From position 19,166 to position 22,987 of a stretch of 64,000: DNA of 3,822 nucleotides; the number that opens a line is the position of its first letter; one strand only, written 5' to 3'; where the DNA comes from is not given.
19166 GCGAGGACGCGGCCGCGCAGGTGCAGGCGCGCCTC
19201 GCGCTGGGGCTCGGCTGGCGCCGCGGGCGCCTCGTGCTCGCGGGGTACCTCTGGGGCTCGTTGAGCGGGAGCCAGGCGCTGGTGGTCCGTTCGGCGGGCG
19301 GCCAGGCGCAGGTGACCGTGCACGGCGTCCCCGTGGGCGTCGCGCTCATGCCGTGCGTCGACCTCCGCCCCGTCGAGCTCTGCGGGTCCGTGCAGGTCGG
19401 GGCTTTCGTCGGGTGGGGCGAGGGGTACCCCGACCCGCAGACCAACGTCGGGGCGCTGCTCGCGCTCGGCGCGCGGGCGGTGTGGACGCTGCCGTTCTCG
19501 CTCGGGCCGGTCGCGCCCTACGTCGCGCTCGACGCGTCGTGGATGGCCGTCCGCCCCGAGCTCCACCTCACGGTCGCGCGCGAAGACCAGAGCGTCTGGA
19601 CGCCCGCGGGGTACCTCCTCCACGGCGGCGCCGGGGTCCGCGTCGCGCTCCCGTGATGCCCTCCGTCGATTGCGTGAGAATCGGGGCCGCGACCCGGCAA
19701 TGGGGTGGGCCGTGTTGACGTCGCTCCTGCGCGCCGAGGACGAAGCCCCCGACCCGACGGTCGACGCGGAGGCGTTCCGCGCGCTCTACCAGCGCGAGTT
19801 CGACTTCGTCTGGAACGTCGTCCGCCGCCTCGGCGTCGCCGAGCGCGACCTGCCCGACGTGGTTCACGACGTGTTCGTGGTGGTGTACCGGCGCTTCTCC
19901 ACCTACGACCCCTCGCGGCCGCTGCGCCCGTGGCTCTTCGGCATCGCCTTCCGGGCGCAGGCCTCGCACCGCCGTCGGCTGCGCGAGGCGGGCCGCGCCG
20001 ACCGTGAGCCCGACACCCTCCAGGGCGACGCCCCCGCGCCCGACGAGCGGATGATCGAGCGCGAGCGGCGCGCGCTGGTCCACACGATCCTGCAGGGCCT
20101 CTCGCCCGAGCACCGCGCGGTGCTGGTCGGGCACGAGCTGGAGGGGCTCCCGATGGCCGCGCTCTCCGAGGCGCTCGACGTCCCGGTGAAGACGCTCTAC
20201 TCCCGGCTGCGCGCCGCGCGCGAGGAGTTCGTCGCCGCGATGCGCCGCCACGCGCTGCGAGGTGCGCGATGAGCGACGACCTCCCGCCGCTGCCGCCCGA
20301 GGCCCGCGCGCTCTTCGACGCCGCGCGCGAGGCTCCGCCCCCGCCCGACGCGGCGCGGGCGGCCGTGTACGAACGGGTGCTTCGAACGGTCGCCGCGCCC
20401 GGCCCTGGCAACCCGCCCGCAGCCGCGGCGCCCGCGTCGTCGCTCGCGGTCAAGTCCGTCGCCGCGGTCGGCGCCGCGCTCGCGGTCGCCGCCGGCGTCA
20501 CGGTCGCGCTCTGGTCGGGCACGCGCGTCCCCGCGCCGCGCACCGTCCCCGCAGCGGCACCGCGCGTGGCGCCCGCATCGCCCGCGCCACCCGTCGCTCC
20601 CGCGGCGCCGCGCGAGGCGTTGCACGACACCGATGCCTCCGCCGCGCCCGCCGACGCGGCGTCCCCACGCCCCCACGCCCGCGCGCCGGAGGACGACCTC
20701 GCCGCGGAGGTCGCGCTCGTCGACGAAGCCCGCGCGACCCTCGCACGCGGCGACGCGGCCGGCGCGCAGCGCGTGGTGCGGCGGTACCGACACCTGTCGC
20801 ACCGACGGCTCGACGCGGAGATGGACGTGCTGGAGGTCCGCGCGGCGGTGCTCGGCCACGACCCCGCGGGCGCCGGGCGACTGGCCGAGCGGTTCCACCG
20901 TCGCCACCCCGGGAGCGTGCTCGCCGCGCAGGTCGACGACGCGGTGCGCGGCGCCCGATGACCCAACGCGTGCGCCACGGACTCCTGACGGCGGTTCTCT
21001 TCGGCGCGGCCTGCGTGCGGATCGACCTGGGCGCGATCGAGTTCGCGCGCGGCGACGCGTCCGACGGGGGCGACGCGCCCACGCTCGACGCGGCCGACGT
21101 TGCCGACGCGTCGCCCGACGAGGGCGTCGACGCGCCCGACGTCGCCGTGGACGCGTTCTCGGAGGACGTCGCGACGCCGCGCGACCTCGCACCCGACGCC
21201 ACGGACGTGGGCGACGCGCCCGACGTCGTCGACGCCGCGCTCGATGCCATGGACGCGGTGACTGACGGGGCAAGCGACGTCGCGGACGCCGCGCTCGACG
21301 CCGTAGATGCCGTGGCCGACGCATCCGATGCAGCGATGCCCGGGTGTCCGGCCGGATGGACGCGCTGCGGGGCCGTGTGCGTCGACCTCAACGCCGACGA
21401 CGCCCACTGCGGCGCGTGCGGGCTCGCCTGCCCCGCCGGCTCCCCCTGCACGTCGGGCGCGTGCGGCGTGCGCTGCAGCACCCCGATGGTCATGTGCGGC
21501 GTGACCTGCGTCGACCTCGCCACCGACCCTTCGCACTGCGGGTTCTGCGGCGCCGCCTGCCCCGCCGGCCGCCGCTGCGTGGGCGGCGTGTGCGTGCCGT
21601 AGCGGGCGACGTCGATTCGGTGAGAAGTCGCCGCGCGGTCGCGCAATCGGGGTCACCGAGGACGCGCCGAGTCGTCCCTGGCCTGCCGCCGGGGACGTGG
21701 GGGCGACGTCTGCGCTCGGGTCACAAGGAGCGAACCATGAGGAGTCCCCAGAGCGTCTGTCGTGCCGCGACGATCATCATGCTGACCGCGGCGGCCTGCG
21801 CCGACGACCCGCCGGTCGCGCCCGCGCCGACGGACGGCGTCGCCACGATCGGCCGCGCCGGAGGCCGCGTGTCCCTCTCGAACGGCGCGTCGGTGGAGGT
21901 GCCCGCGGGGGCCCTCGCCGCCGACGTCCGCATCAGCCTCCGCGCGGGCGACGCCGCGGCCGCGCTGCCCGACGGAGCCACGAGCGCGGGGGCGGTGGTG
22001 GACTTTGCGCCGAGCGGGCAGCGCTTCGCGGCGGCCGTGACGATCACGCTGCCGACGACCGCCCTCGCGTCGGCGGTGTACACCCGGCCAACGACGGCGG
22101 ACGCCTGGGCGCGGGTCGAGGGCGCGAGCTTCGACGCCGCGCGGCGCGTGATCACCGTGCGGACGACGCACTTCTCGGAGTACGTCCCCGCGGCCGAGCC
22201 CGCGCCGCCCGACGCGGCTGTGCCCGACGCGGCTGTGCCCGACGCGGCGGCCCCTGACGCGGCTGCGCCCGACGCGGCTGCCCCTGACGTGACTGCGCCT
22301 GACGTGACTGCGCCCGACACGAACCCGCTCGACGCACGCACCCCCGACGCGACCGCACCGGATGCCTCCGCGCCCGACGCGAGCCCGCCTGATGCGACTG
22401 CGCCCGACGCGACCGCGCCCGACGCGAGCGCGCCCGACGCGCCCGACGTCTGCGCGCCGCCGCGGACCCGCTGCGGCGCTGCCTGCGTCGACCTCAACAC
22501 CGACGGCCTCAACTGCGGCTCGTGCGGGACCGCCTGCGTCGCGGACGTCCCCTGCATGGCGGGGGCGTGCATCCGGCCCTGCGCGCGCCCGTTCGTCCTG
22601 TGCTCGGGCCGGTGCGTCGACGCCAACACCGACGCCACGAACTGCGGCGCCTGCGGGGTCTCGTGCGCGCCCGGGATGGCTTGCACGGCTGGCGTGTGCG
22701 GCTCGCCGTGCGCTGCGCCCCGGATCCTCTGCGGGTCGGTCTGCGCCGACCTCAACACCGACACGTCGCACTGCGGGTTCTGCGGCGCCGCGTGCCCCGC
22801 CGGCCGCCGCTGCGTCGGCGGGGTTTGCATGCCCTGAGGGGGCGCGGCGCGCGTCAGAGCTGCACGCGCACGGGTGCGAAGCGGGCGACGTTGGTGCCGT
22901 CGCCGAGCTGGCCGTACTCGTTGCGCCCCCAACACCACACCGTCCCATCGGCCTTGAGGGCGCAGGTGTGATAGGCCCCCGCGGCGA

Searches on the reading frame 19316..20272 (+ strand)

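Call 44: search_protein_families(library=pfam, proteins=[window:19316-20272:+], max_evalue=0.001)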
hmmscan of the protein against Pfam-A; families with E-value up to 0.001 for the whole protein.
window:19316-20272:+ (318 aa): 2 families
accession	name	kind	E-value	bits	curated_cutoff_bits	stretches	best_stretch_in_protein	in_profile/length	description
PF08281.18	Sigma70_r4_2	-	2.6e-08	33.8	25.7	1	254-303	3-52/54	Sigma-70, region 4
PF04542.20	Sigma70_r2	-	3.4e-08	33.6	24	1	157-223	1-69/71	Sigma-70 region 2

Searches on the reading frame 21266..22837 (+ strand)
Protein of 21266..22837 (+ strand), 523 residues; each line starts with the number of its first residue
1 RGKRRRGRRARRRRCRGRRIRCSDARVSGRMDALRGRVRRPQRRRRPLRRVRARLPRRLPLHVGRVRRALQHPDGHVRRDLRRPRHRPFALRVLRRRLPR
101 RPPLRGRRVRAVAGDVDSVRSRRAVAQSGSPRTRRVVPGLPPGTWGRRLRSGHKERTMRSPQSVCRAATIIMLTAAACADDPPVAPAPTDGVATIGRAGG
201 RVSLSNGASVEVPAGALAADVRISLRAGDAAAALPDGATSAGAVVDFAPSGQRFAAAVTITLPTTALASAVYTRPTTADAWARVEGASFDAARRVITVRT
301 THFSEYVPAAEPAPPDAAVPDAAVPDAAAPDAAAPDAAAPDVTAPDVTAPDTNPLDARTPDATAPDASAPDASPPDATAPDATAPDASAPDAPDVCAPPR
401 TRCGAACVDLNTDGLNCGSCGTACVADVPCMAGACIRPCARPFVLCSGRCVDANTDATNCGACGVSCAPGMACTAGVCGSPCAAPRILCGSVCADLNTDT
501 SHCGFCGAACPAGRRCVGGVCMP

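Call 44: search_protein_families(library=pfam, proteins=[window:21266-22837:+], max_evalue=0.001)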
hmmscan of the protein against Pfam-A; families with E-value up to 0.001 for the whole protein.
window:21266-22837:+ (523 aa): 2 families
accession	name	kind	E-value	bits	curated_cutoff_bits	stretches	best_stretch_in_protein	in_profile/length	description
PF04885.19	Stig1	-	3.6e-15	56.6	24.1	3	433-479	37-83/85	Stigma-specific STIG1-like protein family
PF00791.26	ZU5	-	0.00017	22.2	21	1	193-266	3-82/97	ZU5 domain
